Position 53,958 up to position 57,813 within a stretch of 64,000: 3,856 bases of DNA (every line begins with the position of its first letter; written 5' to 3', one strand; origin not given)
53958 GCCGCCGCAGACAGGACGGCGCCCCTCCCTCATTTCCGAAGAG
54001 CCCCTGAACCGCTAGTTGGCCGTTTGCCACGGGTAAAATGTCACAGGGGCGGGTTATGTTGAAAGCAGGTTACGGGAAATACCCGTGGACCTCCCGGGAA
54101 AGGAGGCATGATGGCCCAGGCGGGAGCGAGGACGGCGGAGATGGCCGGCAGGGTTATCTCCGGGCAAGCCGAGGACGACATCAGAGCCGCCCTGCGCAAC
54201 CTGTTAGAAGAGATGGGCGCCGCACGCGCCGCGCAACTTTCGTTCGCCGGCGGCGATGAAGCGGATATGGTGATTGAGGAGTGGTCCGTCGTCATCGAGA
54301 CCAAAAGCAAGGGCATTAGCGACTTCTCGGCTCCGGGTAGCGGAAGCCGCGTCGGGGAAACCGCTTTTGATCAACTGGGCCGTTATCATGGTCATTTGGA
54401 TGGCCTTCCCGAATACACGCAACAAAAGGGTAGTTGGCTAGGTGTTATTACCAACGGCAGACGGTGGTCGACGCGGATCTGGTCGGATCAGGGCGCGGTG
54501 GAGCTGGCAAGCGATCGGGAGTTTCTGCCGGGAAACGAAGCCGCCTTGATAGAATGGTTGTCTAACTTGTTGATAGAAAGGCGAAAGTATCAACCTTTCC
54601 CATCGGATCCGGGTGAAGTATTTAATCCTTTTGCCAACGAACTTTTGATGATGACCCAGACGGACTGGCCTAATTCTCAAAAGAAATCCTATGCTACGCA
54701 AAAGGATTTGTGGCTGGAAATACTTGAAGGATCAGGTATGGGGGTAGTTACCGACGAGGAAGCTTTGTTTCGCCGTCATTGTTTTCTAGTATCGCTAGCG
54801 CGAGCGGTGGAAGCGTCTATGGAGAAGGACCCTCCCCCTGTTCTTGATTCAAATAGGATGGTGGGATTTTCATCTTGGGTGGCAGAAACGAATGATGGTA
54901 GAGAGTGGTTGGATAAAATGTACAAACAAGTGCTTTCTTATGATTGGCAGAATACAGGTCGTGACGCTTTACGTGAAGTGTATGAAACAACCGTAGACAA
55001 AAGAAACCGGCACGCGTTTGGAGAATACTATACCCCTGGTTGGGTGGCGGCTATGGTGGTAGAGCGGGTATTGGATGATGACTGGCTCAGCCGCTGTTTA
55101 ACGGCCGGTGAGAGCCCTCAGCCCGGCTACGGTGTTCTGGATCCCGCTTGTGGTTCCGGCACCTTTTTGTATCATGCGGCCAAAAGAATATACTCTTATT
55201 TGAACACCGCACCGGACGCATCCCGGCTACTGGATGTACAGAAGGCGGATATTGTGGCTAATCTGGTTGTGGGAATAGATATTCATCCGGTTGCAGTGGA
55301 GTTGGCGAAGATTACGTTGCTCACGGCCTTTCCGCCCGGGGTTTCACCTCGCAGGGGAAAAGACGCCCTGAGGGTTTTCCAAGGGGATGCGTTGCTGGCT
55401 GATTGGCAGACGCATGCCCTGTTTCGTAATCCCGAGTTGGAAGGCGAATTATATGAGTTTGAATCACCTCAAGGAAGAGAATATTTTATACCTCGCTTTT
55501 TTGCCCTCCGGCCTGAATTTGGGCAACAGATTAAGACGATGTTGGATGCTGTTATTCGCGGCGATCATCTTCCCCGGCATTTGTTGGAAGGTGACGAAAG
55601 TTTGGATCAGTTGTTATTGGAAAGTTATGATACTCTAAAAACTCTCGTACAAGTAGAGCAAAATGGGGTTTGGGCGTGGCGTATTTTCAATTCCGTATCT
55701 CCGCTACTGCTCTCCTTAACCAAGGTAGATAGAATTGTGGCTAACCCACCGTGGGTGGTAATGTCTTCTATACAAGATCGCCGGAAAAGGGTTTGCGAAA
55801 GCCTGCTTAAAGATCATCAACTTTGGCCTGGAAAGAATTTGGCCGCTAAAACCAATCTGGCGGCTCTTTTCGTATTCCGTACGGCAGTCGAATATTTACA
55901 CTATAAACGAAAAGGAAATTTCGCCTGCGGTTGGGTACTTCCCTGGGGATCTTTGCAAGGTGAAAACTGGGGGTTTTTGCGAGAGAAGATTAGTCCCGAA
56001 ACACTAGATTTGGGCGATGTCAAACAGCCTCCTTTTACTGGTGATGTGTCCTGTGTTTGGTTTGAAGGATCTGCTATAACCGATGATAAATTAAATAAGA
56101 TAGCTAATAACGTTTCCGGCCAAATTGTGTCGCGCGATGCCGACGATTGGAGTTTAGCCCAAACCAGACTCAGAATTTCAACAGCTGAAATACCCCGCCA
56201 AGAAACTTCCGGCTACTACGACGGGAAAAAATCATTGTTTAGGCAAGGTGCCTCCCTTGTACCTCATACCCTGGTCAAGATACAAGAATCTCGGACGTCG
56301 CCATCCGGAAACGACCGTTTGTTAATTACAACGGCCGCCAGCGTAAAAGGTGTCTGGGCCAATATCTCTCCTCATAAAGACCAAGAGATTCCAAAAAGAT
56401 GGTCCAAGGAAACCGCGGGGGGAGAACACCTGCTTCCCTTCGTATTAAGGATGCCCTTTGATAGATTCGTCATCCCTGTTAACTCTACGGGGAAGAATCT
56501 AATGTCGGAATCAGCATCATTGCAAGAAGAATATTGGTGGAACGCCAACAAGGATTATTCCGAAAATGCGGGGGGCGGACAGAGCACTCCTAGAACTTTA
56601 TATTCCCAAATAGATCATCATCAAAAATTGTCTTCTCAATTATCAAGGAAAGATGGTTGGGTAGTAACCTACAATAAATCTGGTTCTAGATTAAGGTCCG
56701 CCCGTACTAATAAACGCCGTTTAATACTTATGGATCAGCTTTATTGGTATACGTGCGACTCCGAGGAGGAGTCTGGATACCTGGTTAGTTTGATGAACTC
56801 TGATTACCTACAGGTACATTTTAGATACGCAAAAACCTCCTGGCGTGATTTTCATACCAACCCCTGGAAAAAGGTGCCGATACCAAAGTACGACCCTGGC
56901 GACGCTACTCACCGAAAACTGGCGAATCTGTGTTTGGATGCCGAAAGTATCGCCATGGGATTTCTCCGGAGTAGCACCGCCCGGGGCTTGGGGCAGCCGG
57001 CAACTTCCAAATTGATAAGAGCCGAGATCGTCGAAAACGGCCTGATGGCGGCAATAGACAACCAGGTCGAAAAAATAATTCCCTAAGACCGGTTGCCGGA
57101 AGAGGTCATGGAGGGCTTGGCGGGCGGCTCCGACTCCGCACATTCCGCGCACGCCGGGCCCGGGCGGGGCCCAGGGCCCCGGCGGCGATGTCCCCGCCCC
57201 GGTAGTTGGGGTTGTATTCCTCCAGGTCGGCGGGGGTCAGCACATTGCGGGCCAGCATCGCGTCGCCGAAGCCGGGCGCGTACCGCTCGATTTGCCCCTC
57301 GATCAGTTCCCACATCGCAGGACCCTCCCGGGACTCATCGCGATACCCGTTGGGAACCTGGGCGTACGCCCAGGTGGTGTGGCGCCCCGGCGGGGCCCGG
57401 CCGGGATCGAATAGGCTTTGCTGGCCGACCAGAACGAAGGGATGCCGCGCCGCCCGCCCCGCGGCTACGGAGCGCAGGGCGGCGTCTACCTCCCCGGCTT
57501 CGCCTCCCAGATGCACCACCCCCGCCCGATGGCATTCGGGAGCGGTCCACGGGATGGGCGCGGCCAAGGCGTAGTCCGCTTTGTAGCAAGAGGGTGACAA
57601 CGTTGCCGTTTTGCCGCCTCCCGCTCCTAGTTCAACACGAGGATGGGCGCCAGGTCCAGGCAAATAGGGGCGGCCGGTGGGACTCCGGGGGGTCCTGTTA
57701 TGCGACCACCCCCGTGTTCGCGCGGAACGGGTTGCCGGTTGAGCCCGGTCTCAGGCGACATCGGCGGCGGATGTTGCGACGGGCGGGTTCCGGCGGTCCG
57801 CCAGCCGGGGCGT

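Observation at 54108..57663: AT-rich Type IIG-like fused endonuclease-methyltransferase inserted next to a decayed oxidoreductase gene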

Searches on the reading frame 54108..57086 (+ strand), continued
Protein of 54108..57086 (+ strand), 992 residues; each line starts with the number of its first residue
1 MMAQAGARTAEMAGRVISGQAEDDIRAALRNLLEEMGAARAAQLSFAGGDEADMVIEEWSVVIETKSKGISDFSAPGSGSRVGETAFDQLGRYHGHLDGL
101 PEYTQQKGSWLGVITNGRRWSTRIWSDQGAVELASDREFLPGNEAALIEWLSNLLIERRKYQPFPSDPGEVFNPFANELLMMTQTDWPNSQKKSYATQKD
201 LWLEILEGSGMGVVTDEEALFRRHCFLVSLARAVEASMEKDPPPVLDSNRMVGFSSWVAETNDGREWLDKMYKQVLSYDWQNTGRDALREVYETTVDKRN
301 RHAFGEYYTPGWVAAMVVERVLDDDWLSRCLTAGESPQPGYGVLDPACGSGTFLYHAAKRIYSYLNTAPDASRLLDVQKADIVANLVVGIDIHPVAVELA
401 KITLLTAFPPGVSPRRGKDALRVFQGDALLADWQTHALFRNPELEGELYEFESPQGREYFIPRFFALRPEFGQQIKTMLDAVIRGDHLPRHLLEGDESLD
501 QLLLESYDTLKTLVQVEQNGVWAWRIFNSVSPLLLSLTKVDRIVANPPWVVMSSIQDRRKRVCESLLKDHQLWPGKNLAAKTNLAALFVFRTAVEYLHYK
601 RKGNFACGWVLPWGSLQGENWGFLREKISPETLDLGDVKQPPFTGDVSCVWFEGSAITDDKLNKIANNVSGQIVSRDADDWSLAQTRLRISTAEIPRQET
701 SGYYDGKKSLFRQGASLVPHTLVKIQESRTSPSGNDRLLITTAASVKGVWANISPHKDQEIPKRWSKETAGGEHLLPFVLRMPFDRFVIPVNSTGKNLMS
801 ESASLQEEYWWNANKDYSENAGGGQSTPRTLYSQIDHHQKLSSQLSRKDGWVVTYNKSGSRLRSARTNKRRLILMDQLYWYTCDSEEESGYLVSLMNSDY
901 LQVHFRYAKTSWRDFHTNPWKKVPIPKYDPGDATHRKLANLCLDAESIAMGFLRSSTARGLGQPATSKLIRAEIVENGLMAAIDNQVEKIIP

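Call 47: fold_search(model_id=the predicted structure, library=pdb)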
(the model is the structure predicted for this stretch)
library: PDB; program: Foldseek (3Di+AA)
matches with E <= 10: 312; with E <= 0.001: 77
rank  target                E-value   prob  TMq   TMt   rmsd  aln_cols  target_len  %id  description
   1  7lni_A                9.1e-17  1.00  0.38  0.63   7.2       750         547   14  SeMet CamA Adenine Methyltransferase Complexed to Cognate Substrate DNA (released 2021-05-19)
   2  7lt5_B                1.1e-16  1.00  0.39  0.62   7.9       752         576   15  CamA Adenine Methyltransferase Complexed to Cognate Substrate DNA and Cofactor SAH (released 2021-05-19)
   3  7rfl_B                2.1e-16  1.00  0.38  0.62   8.0       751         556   14  CamA Adenine Methyltransferase Complexed to Cognate Substrate DNA and Inhibitor SGC0946 (released 2021-09-15)
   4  7rfk_B                2.6e-16  1.00  0.39  0.62   7.7       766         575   14  CamA Adenine Methyltransferase Complexed to Cognate Substrate DNA and Inhibitor Sinefungin (released 2021-09-15)
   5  8cxs_A                2.7e-16  1.00  0.38  0.64   7.1       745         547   14  CamA Adenine Methyltransferase Complexed to Cognate Substrate DNA and Inhibitor MTA (released 2023-01-11)
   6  8cxw_A                2.8e-16  1.00  0.39  0.65   6.7       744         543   13  CamA Adenine Methyltransferase Complexed to Cognate Substrate DNA and Inhibitor piclidenoson (Compound 4) (released 2023-01-11)
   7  7rfl_A                3.0e-16  1.00  0.39  0.65   6.9       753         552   14  CamA Adenine Methyltransferase Complexed to Cognate Substrate DNA and Inhibitor SGC0946 (released 2021-09-15)
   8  7rfn_A                3.7e-16  1.00  0.39  0.65   6.8       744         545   13  CamA Adenine Methyltransferase Complexed to Cognate Substrate DNA and Inhibitor SGC8158 (released 2021-09-15)
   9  7rfm_A                3.7e-16  1.00  0.39  0.65   6.8       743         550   13  CamA Adenine Methyltransferase Complexed to Cognate Substrate DNA and Inhibitor EPZ004777 (released 2021-09-15)
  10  8cy2_A                4.5e-16  1.00  0.38  0.65   7.1       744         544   13  CamA Adenine Methyltransferase Complexed to Cognate Substrate DNA and Inhibitor APNEA (Compound 9) (released 2023-01-11)
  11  7rfk_A                4.7e-16  1.00  0.38  0.61   8.4       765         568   14  CamA Adenine Methyltransferase Complexed to Cognate Substrate DNA and Inhibitor Sinefungin (released 2021-09-15)
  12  8cxx_A                4.9e-16  1.00  0.38  0.64   7.0       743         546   14  CamA Adenine Methyltransferase Complexed to Cognate Substrate DNA and Compound 6 (released 2023-01-11)
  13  7rfn_C                5.1e-16  1.00  0.36  0.61   8.4       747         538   14  CamA Adenine Methyltransferase Complexed to Cognate Substrate DNA and Inhibitor SGC8158 (released 2021-09-15)
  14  8fs2_A                5.9e-16  1.00  0.38  0.65   7.0       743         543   14  CamA Adenine Methyltransferase Complexed to Cognate Substrate DNA and Inhibitor 11b (YD907) (released 2023-05-10)
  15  7lni_B                6.2e-16  1.00  0.39  0.64   7.1       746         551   14  SeMet CamA Adenine Methyltransferase Complexed to Cognate Substrate DNA (released 2021-05-19)
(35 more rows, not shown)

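Call 54: search_dna_similar(query=window:54108-57086:+, collection=plasmids, mode=protein, max_rows=15)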
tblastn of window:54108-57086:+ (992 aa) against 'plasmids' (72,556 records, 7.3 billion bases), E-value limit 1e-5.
Records with a match: 95; places in all: 100; records where one place covers at least 80% of the query: 11.
Best place of each record, by identity: <60% 95.
By first word of the organism name: Deinococcus 16; Rhodococcus 6; Thermus 5; Rhizobium 4; Klebsiella 4; Planktothrix 4; Corynebacterium 3; Chroococcidiopsis 3; Streptomyces 2; Hymenobacter 2; and 40 more.
By predicted mobility (MOB-suite, as given by PLSDB): non-mobilizable 48; mobilizable 30; conjugative 17.
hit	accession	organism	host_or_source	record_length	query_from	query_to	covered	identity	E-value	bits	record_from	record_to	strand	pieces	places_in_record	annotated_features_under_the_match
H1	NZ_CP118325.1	Rhodococcus sp. DK176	-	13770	56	992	94%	27.4%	2e-64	246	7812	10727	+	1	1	N-6 DNA methylase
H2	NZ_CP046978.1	Corynebacterium atrinae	Atrina pectinata,pure ...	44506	18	991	98%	25.1%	4e-53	211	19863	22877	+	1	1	N-6 DNA methylase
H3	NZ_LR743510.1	Methylobacterium bullatum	-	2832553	22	991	98%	24.3%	5e-41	172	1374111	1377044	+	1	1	none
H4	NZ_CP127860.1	Kocuria rosea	single cell culture,deep sea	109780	104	991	90%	26.2%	3e-54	214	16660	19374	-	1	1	N-6 DNA methylase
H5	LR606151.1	Rhizobium sp. Q54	paddy soil contaminated with arsenic ...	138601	18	961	95%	24.6%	1e-50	203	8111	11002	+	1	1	restriction endonuclease BseRI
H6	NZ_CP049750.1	Rhodococcus fascians A21d2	Oenothera speciosa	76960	108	992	89%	26.1%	2e-59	231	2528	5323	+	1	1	N-6 DNA methylase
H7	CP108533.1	Streptomyces sp. NBC_01220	-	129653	33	949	92%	25.1%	8e-49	197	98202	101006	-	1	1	N-6 DNA methylase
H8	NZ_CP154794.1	Rhodococcus aetherivorans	pure culture,soil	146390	49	935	89%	25.6%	1e-49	200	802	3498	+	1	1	N-6 DNA methylase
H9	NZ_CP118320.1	Rhodococcus sp. DK180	pure culture,crude oil-contaminated soil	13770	198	992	80%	28.3%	2e-61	236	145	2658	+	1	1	none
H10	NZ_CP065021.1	Sinorhizobium meliloti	Medicago sativa subsp. varia (Martyn) ...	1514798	43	952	92%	24.4%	3e-50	201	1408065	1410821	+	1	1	none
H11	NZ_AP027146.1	Methylocystis iwaonis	-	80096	166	990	83%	24.0%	5e-35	153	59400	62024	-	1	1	N-6 DNA methylase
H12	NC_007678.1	Salinibacter ruber DSM 13855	-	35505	270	991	73%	23.0%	9e-28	129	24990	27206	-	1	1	N-6 DNA methylase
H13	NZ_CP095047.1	Hymenobacter cellulosilyticus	single cell,air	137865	277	940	67%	22.8%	1e-22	113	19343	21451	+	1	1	hypothetical protein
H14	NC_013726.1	Corynebacterium glutamicum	-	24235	17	598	59%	24.6%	2e-33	148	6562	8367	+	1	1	N-6 DNA methylase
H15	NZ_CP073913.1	Corynebacterium glutamicum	cell culture,Jiangsu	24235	17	598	59%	24.6%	2e-33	148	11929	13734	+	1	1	N-6 DNA methylase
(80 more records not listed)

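Call 55: list_cluster_members(proteins=[P0012, P0017, P0018, P0057, P0065, P0073, P0077, P0099, P0113, P0119])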
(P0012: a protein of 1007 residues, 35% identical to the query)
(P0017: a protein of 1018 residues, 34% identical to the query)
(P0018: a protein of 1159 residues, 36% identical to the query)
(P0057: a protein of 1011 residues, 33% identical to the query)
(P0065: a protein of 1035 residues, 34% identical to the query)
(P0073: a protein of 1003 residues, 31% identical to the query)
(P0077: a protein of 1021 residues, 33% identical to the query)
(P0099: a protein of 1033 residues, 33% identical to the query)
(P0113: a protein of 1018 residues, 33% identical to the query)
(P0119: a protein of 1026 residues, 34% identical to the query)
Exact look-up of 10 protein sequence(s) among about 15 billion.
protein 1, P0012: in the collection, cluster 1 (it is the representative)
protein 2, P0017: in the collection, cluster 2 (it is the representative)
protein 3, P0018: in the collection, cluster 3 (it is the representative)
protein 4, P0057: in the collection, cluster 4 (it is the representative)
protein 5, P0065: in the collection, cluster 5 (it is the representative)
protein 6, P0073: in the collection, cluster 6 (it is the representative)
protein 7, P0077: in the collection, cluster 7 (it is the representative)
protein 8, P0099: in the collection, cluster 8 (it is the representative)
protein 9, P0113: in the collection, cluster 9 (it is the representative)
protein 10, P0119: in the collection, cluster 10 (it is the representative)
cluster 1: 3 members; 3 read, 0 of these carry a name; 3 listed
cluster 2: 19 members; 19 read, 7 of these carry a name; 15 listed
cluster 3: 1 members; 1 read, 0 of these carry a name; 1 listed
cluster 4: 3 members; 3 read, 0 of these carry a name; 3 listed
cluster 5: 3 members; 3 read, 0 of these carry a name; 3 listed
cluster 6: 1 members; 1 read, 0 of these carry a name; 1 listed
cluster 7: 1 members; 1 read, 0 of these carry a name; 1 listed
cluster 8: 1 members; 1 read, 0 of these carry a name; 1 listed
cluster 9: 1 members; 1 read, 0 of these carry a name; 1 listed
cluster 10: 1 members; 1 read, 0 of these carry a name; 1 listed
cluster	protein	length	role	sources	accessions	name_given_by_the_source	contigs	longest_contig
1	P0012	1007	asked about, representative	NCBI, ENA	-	-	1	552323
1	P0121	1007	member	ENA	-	-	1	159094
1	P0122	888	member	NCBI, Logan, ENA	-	-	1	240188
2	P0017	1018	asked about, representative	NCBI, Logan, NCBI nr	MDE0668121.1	MAG: N-6 DNA methylase [bacterium] | N-6 DNA methylase [bacterium]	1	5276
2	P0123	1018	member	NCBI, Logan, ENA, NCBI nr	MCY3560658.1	MAG: N-6 DNA methylase [bacterium] | N-6 DNA methylase [bacterium]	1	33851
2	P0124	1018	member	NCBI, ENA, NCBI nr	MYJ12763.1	MAG: SAM-dependent DNA methyltransferase [Acidimicrobiia bacterium] | SAM-dependent DNA methyltransferase [Acidimicrobiia bacterium]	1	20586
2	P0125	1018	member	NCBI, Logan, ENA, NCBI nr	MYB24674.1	MAG: SAM-dependent DNA methyltransferase [Acidimicrobiia bacterium] | SAM-dependent DNA methyltransferase [Acidimicrobiia bacterium]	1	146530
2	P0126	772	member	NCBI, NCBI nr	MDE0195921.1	MAG: N-6 DNA methylase, partial [bacterium] | N-6 DNA methylase [bacterium]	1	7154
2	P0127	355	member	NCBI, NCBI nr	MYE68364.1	MAG: hypothetical protein F4236_09675, partial [Acidimicrobiia bacterium] | hypothetical protein [Acidimicrobiia bacterium]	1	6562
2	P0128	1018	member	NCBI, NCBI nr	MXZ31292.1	MAG: SAM-dependent DNA methyltransferase [Acidimicrobiia bacterium] | SAM-dependent DNA methyltransferase [Acidimicrobiia bacterium]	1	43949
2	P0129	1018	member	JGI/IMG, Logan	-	-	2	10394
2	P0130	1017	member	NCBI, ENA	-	-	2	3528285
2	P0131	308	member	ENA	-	-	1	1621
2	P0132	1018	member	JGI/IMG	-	-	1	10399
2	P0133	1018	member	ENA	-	-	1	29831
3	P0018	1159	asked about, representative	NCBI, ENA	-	-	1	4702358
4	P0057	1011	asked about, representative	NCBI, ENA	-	-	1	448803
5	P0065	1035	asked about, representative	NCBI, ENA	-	-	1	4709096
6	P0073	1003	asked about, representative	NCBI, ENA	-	-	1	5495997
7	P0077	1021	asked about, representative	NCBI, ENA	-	-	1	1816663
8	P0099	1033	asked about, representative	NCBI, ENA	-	-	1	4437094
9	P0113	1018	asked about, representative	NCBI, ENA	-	-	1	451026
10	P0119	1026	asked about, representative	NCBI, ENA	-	-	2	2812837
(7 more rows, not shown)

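Call 67: find_related_loci(query=window:54108-57086:+, collection=viral_contigs, flank=8000)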
Query window:54108-57086:+ (992 aa) in viral_contigs; peptide patterns used: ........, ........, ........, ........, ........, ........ (x = any residue, [..] = any of these).
2 stretches matched a pattern, but none encodes a relative of the query by tblastn (E <= 1e-3).

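Call 68: find_related_loci(query=window:54108-57086:+, collection=metagenome_contigs, flank=8000)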
Query window:54108-57086:+ (992 aa) in metagenome_contigs; peptide patterns used: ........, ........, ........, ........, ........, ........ (x = any residue, [..] = any of these).
21 stretches matched a pattern, but none encodes a relative of the query by tblastn (E <= 1e-3).

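Call 89: find_related_loci(query=A3, collection=viral_contigs, flank=5000)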
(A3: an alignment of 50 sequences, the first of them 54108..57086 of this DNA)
Query A3 (992 aa) in viral_contigs; peptide patterns used: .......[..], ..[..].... (x = any residue, [..] = any of these).
63 stretches matched a pattern; 23 encode a relative of the query (tblastn E <= 1e-3); 23 distinct loci.
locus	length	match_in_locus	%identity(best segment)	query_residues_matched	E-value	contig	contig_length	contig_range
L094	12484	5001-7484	26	186-991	3e-59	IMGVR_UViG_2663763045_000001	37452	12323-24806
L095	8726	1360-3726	25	208-991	2e-48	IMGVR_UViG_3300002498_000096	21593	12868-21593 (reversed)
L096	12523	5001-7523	25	202-991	1e-47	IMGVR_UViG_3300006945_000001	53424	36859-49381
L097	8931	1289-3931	23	178-991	2e-45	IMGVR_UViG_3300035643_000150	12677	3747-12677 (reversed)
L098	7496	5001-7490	24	214-990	2e-41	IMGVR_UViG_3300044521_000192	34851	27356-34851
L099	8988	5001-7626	27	177-981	4e-37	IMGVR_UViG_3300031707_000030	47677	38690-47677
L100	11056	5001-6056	28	268-629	4e-27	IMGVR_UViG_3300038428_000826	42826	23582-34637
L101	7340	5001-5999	27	268-611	1e-25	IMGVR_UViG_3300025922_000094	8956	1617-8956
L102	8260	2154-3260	27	286-645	4e-25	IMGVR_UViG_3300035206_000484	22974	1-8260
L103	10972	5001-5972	28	283-611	3e-23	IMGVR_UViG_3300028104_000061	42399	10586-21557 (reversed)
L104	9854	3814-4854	25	285-638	1e-21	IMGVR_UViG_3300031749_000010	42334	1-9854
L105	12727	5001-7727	23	110-935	2e-40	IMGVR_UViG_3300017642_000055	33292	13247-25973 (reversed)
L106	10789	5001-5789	28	285-566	7e-19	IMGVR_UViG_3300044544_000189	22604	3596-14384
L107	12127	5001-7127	25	254-941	2e-35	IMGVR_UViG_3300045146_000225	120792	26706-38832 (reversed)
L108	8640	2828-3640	26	284-597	3e-18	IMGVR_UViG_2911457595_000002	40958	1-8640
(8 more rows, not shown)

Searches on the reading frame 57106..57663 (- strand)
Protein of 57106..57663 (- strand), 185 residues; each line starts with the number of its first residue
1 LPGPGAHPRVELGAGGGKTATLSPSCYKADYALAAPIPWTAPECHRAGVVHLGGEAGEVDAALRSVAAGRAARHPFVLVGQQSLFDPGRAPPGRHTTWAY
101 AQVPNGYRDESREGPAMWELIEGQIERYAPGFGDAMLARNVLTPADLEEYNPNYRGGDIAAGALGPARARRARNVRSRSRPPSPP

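Call 3: search_protein_families(library=pfam, proteins=[window:57106-57663:-], max_evalue=0.01)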
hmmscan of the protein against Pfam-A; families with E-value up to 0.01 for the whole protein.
window:57106-57663:- (185 aa): 0 families

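Call 4: search_protein_families(library=padloc, proteins=[window:57106-57663:-], max_evalue=0.01)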
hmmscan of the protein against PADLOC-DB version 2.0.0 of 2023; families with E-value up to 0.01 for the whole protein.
window:57106-57663:- (185 aa): 0 families

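Call 5: search_protein_families(library=ncbifam, proteins=[window:57106-57663:-], max_evalue=0.01)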
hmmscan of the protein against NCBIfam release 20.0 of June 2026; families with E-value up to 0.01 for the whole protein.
window:57106-57663:- (185 aa): 2 families
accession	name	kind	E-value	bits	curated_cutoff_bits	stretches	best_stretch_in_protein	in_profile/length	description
TIGR02734.1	crtI_fam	subfamily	4.7e-05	22.3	238.1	1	72-160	345-438/504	phytoene desaturase family protein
NF045689.1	BCarotKetCrtO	equivalog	0.0002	20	1000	1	47-156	358-479/563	beta-carotene ketolase CrtO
